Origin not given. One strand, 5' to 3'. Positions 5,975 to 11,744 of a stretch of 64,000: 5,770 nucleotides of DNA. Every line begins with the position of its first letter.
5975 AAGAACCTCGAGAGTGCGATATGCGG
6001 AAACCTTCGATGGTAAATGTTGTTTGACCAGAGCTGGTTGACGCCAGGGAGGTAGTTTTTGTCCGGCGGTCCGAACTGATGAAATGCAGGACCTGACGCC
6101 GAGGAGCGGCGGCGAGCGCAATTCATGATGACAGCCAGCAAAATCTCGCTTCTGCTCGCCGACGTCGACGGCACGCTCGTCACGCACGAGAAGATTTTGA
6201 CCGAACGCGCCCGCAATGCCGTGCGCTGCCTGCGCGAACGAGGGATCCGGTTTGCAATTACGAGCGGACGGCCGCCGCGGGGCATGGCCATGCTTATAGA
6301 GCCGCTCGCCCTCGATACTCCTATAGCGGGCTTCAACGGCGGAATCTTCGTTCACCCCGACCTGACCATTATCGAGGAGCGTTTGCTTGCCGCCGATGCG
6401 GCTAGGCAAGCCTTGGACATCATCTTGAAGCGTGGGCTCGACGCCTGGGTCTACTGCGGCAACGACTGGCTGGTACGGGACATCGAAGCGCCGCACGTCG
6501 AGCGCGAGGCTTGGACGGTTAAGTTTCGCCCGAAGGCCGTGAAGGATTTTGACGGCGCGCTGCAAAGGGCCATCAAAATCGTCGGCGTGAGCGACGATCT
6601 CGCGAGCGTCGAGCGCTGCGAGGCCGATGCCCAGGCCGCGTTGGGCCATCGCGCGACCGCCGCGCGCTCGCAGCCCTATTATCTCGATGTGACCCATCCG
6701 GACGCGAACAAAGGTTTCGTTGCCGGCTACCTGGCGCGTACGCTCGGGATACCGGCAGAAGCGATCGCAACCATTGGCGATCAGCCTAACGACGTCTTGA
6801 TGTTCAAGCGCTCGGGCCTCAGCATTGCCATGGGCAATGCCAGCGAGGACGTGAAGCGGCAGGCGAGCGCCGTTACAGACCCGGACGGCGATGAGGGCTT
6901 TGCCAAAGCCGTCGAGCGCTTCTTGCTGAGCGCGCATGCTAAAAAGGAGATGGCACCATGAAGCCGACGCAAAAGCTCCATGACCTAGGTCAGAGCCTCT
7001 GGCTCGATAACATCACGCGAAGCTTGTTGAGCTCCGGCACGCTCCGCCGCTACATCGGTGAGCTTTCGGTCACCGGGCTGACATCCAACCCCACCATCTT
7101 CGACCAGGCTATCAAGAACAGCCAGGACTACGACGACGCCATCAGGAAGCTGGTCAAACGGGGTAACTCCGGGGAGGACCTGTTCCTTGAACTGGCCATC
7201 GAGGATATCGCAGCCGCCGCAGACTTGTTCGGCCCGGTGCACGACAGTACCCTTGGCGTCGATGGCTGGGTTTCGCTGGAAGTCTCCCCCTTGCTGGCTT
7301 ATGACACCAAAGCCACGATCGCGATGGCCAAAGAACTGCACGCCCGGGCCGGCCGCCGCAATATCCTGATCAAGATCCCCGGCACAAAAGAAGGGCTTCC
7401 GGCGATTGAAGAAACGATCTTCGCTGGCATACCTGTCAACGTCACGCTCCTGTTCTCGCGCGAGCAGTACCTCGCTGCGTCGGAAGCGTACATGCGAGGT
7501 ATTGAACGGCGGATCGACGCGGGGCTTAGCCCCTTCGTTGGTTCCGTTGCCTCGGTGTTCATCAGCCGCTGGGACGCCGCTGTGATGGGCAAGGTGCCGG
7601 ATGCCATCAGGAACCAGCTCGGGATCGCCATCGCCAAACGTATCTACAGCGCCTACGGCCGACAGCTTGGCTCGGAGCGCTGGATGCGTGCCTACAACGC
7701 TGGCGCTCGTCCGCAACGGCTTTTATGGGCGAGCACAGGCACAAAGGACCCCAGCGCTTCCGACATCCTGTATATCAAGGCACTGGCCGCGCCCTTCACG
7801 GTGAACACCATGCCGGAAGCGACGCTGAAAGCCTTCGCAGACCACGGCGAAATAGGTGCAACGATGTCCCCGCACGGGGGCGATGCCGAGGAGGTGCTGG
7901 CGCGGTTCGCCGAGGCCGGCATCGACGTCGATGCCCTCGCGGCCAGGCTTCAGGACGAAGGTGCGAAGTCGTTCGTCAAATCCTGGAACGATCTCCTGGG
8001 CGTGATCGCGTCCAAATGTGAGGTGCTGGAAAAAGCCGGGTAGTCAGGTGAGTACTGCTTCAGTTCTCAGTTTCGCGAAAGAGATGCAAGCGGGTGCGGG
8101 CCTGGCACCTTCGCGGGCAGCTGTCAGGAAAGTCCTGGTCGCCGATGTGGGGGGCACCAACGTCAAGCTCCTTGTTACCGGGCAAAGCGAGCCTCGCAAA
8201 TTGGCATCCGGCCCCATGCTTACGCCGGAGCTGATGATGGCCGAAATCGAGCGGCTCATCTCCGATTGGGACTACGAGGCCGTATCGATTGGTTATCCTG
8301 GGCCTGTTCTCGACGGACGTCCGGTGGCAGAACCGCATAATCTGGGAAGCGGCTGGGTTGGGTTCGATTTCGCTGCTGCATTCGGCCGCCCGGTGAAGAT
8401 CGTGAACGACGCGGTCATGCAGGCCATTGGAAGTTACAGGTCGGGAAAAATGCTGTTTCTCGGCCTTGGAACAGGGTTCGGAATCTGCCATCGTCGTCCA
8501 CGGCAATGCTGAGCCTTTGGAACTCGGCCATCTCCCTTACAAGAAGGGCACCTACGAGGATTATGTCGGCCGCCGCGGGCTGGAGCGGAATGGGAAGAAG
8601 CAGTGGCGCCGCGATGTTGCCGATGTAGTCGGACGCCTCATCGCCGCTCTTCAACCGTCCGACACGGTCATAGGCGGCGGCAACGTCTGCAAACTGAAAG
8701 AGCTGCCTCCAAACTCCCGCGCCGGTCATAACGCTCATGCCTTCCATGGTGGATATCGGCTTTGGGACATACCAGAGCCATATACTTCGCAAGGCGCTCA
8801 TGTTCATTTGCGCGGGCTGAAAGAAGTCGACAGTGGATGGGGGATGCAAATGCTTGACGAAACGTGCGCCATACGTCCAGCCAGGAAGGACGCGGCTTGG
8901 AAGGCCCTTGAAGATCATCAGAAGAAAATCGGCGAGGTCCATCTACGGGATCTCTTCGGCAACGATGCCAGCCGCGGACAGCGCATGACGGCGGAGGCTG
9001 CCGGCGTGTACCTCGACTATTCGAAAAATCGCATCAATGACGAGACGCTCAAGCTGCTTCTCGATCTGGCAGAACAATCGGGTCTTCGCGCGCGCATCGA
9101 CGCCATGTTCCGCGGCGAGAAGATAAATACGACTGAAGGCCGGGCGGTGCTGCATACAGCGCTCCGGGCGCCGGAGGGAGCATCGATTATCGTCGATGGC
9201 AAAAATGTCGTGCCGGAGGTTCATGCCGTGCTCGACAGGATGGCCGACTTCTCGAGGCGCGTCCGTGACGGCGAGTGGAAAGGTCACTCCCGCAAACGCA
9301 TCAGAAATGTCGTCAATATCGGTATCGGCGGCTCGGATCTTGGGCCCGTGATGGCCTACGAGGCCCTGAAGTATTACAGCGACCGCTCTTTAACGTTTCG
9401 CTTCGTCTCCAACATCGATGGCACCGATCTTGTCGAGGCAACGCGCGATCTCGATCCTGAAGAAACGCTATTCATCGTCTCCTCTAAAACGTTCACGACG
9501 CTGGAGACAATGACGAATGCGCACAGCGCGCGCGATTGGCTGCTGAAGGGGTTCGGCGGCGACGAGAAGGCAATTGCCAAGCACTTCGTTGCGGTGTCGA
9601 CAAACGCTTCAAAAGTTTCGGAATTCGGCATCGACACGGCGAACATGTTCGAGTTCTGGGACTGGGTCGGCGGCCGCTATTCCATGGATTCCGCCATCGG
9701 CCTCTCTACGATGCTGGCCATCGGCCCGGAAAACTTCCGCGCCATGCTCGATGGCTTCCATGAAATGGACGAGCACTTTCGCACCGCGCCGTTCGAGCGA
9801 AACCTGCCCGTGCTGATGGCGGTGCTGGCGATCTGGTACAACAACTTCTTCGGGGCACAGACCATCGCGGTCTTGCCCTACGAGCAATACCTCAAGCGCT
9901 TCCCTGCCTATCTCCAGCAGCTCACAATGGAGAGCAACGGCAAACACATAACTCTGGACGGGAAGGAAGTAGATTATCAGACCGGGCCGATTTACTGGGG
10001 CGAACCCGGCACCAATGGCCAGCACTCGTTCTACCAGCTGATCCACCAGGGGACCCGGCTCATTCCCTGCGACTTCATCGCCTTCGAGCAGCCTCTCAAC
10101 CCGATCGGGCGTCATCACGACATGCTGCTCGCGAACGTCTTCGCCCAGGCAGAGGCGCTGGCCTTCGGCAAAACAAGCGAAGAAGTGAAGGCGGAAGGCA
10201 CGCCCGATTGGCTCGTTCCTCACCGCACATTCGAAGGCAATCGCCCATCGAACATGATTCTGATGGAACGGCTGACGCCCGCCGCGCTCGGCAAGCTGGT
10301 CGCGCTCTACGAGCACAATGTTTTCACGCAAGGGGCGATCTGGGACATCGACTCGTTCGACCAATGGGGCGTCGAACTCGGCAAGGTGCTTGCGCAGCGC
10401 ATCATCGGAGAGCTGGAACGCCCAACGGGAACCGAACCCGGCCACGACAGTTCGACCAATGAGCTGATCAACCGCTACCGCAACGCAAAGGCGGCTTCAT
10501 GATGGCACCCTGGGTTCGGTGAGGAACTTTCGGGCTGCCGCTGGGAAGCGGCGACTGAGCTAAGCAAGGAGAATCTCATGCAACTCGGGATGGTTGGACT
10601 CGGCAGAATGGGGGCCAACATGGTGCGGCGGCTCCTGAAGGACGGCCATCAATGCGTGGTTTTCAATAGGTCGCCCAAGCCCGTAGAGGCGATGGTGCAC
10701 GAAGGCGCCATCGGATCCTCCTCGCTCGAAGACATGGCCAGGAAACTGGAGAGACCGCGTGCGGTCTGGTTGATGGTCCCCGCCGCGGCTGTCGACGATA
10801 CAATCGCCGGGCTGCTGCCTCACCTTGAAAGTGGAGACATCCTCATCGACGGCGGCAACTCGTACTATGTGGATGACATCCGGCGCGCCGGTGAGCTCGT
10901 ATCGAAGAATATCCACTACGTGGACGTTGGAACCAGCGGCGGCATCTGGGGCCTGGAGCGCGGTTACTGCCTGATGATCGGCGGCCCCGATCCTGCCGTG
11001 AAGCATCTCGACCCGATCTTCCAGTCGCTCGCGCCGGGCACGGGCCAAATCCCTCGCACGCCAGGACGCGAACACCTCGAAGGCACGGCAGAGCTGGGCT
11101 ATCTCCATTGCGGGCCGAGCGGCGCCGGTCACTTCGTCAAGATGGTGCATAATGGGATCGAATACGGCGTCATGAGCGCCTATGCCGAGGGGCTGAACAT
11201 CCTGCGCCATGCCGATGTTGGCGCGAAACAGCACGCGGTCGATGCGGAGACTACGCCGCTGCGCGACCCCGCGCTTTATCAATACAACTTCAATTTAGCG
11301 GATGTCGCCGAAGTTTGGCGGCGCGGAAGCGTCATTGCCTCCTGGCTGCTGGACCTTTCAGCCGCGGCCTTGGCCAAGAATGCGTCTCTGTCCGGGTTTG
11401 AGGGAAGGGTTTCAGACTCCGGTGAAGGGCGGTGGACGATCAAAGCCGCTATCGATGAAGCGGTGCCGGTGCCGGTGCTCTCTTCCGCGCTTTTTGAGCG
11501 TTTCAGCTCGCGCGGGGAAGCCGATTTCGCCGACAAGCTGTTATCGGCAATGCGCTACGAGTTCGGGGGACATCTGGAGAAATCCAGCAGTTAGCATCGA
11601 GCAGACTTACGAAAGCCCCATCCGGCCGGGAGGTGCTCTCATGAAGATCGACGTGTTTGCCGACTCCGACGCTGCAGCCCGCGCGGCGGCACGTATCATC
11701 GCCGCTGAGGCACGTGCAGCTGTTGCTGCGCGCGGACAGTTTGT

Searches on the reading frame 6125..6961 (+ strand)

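Call 94: search_protein_families(library=pfam, proteins=[window:6125-6961:+], max_evalue=0.0001)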
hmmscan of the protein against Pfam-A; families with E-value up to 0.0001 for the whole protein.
window:6125-6961:+ (278 aa): 4 families
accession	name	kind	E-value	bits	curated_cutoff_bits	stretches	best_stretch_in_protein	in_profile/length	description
PF08282.18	Hydrolase_3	-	1.5e-52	179.3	20.9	1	11-262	2-254/255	haloacid dehalogenase-like hydrolase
PF05116.19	S6PP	-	2.3e-12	47.4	20.3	1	182-246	152-217/247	Sucrose-6F-phosphate phosphohydrolase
PF00702.32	Hydrolase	-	1.4e-07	32.6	26.4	0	202-231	162-191/191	haloacid dehalogenase-like hydrolase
PF12710.13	HAD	-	7.5e-05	23.7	27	0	21-95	82-166/189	haloacid dehalogenase-like hydrolase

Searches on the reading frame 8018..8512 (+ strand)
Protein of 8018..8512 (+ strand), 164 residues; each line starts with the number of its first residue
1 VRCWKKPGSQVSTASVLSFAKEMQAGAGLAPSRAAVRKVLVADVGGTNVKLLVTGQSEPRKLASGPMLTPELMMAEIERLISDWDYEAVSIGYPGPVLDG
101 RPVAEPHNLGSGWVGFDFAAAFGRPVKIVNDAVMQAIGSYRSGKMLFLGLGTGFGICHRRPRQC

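Call 94: search_protein_families(library=pfam, proteins=[window:8018-8512:+], max_evalue=0.0001)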
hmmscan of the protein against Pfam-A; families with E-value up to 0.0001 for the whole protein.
window:8018-8512:+ (164 aa): 1 family
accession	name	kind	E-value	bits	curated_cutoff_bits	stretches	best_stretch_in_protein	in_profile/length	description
PF00480.26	ROK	-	1e-05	25.7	22.9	1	43-156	5-136/294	ROK family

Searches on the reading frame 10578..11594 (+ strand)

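Call 94: search_protein_families(library=pfam, proteins=[window:10578-11594:+], max_evalue=0.0001)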
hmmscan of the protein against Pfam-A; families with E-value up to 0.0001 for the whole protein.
window:10578-11594:+ (338 aa): 3 families
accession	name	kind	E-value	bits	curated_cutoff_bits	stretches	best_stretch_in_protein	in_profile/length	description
PF03446.21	NAD_binding_2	-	5.2e-39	134.3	21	1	3-152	2-153/161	NAD binding domain of 6-phosphogluconate dehydrogenase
PF00393.24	6PGD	-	3.7e-20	72.9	27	2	184-212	1-29/290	6-phosphogluconate dehydrogenase, C-terminal domain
PF03807.23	F420_oxidored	-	1.3e-07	32.6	21.6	1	3-92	2-91/94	NADP oxidoreductase coenzyme F420-dependent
